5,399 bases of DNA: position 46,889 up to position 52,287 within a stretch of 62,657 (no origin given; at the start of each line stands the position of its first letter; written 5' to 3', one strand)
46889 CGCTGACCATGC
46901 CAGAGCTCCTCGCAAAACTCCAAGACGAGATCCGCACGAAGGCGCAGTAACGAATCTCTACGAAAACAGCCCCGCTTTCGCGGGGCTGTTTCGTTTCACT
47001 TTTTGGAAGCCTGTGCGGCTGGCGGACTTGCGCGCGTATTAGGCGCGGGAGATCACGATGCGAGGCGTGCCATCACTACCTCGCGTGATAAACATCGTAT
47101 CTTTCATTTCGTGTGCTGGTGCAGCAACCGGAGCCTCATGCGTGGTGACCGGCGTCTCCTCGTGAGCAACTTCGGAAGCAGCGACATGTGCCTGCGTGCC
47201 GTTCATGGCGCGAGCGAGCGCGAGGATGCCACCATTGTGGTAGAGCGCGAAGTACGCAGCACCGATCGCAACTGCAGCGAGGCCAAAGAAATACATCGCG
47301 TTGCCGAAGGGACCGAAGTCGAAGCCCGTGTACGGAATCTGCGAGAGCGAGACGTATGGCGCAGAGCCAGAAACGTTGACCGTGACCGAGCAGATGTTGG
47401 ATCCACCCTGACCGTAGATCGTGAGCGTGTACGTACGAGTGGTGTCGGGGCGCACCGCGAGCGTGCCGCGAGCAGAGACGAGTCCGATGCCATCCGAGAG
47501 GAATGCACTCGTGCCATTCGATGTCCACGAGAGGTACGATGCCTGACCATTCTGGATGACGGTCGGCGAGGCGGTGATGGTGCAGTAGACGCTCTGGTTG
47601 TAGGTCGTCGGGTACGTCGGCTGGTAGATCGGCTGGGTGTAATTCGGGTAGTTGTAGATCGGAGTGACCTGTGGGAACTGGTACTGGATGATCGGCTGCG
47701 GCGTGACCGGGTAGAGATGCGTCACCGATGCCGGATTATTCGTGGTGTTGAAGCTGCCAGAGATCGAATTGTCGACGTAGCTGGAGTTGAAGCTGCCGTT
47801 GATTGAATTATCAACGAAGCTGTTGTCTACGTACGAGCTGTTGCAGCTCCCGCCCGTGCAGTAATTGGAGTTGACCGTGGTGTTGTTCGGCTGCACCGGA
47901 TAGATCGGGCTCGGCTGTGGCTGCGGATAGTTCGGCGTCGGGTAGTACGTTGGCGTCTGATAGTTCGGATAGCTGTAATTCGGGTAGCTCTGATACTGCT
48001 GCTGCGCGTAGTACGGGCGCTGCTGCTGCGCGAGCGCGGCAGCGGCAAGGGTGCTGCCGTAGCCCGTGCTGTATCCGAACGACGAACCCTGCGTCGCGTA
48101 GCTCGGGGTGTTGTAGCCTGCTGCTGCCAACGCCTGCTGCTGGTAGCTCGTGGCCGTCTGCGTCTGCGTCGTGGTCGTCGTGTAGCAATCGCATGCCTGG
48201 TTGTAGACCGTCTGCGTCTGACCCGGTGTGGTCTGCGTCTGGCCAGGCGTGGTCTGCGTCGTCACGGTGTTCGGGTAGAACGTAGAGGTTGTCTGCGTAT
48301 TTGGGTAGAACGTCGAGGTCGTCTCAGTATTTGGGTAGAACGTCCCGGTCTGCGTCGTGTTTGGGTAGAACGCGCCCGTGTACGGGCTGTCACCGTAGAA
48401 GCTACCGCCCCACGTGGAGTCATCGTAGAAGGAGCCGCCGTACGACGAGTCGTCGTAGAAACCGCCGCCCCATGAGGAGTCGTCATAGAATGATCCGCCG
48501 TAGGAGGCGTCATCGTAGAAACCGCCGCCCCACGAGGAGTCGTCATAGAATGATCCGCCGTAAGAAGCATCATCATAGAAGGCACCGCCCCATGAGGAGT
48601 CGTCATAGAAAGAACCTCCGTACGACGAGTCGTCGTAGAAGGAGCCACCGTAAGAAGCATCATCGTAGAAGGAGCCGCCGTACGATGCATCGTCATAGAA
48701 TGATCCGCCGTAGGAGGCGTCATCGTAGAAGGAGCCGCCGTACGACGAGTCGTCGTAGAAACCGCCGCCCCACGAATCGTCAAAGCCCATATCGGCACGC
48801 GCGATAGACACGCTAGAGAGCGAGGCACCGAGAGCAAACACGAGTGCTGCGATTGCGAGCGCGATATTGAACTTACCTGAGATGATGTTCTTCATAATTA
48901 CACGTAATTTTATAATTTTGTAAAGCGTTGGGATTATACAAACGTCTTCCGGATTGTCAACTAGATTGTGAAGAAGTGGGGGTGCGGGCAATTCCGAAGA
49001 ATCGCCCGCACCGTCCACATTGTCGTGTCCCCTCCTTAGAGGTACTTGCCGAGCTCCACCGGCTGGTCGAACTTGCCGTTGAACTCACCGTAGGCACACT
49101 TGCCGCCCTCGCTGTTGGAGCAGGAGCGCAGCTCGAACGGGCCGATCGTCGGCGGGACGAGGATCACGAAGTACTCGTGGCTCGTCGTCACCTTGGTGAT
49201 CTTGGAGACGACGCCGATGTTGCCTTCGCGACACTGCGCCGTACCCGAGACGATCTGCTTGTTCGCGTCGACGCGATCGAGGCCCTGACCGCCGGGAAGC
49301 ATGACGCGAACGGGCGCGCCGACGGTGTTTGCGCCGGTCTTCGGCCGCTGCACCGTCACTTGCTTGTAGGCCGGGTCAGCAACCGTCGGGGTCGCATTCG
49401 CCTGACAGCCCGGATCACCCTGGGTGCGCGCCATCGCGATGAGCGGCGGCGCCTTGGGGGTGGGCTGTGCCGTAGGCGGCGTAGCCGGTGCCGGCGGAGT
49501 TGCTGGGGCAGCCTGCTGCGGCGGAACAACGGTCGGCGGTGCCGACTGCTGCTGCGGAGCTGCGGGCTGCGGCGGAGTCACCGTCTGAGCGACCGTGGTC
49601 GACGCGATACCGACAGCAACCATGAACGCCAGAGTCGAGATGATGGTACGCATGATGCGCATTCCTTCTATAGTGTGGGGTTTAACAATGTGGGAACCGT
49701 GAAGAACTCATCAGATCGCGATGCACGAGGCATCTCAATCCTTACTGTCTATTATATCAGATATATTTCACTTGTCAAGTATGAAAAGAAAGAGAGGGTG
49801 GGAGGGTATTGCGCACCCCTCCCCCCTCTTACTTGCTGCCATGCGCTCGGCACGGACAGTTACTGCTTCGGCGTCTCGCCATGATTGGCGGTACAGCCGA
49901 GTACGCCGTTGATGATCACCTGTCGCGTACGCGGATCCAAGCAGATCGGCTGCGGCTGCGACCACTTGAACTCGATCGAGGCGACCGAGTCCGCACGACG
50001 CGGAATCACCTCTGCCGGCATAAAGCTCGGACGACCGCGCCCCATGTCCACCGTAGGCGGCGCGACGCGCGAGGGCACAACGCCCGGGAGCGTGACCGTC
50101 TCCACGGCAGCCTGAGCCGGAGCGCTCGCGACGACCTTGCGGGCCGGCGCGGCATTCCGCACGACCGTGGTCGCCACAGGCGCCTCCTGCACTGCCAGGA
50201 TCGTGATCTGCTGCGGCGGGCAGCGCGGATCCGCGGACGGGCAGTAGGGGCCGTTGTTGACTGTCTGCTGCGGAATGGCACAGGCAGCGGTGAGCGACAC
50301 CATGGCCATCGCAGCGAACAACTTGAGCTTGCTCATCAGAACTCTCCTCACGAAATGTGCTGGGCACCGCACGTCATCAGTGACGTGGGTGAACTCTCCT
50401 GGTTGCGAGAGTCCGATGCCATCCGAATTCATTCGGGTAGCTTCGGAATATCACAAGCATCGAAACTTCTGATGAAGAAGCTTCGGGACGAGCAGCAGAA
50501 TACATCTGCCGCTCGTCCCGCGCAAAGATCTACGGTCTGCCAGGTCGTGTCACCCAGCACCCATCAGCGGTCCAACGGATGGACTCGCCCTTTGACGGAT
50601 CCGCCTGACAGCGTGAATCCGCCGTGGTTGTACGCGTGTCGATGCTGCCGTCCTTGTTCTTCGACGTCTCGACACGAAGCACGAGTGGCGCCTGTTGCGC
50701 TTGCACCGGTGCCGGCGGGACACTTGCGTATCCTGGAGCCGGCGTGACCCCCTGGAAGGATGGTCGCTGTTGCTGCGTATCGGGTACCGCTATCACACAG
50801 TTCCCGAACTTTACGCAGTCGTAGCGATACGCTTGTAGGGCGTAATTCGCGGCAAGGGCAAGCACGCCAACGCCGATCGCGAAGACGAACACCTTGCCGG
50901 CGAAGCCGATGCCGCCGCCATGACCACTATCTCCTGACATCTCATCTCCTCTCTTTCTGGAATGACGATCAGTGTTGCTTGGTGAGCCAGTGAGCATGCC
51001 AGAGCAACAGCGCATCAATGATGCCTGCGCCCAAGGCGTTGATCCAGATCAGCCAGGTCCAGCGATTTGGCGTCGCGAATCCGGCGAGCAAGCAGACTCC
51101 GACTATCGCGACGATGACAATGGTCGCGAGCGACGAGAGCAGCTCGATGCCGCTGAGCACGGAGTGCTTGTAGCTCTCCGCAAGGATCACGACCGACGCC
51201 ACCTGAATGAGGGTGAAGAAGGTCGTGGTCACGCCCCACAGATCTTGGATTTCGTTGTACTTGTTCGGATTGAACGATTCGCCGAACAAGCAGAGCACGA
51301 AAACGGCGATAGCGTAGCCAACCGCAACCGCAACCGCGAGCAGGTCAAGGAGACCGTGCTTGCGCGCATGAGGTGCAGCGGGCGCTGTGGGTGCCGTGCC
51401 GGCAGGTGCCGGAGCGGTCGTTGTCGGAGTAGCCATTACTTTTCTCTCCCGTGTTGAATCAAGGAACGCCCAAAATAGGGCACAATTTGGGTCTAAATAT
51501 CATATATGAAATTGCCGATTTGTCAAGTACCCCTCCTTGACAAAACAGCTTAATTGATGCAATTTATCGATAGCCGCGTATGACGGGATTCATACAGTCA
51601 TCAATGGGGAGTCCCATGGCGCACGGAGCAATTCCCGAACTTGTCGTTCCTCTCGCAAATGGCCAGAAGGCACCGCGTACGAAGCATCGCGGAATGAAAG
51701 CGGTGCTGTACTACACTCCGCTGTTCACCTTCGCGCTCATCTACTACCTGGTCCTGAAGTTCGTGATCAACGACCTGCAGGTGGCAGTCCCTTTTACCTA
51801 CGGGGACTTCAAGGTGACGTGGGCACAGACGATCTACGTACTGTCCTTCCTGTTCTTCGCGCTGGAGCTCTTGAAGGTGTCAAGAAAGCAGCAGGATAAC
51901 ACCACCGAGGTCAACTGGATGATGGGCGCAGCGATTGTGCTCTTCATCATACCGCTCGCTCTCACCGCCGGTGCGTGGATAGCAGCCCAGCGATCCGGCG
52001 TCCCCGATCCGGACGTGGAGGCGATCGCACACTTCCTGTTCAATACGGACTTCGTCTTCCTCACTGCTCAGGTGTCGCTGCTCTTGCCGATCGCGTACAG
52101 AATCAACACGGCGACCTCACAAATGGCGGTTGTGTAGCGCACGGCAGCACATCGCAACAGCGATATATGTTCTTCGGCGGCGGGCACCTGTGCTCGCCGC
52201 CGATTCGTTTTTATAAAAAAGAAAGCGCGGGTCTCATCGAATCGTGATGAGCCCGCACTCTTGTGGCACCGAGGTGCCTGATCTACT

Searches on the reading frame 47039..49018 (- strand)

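Call 4: search_protein_families(library=pfam, proteins=[window:47039-49018:-], max_evalue=1)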
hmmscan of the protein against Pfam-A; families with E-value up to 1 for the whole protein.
window:47039-49018:- (659 aa): 0 families

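Call 7: search_protein_families(library=ncbifam, proteins=[window:47039-49018:-], max_evalue=1)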
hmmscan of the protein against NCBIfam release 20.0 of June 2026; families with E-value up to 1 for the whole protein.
window:47039-49018:- (659 aa): 1 family
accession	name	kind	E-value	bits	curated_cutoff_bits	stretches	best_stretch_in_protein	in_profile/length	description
TIGR00880.1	2_A_01_02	superfamily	0.021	14.9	131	1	575-617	30-72/141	multidrug resistance protein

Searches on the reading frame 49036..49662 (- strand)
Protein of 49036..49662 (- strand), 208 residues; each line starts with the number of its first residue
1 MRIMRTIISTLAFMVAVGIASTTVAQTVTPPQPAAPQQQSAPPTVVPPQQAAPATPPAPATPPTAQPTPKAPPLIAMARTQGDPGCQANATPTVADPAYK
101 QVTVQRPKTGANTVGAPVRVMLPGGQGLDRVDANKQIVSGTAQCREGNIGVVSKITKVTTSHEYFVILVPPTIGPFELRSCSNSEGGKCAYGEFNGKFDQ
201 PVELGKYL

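Call 4: search_protein_families(library=pfam, proteins=[window:49036-49662:-], max_evalue=1)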
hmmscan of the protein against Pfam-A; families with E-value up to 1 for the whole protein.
window:49036-49662:- (208 aa): 2 families
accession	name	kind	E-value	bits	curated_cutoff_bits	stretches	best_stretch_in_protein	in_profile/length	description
PF20130.4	DUF6520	-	0.011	16.6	25.4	1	1-30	1-30/83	Family of unknown function (DUF6520)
PF16437.10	DUF5034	-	0.072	13.5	25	1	131-188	104-162/169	Domain of unknown function (DUF5034)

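Call 7: search_protein_families(library=ncbifam, proteins=[window:49036-49662:-], max_evalue=1)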
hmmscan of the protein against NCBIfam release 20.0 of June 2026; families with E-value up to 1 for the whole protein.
window:49036-49662:- (208 aa): 2 families
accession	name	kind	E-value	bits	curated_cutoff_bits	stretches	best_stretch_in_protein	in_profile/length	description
NF033761.1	gliding_GltJ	equivalog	0.0096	15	450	1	23-111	410-493/671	adventurous gliding motility protein GltJ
TIGR03593.1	yidC_nterm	equivalog_domain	0.2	11.2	58.25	1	10-71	7-69/363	membrane protein insertase YidC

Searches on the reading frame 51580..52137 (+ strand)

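Call 4: search_protein_families(library=pfam, proteins=[window:51580-52137:+], max_evalue=1)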
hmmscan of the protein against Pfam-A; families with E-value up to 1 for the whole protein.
window:51580-52137:+ (185 aa): 3 families
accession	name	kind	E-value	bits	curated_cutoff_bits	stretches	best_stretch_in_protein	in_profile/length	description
PF00499.25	Oxidored_q3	-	0.0006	20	33.2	1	90-172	52-139/146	NADH-ubiquinone/plastoquinone oxidoreductase chain 6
PF15108.11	TMEM37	-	0.034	14.5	31.7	1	91-126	97-132/182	Voltage-dependent calcium channel gamma-like subunit protein family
PF24357.1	TMD0_ABC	-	0.13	12.9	27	1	80-147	28-95/159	ABC transporter TMD0 domain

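Call 7: search_protein_families(library=ncbifam, proteins=[window:51580-52137:+], max_evalue=1)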
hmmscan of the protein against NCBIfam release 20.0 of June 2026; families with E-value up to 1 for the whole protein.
window:51580-52137:+ (185 aa): 1 family
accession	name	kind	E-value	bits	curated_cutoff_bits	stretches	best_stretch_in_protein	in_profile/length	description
NF012031.0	PRK15487.1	equivalog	0.0037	16.4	277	1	58-137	143-215/404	O-antigen ligase RfaL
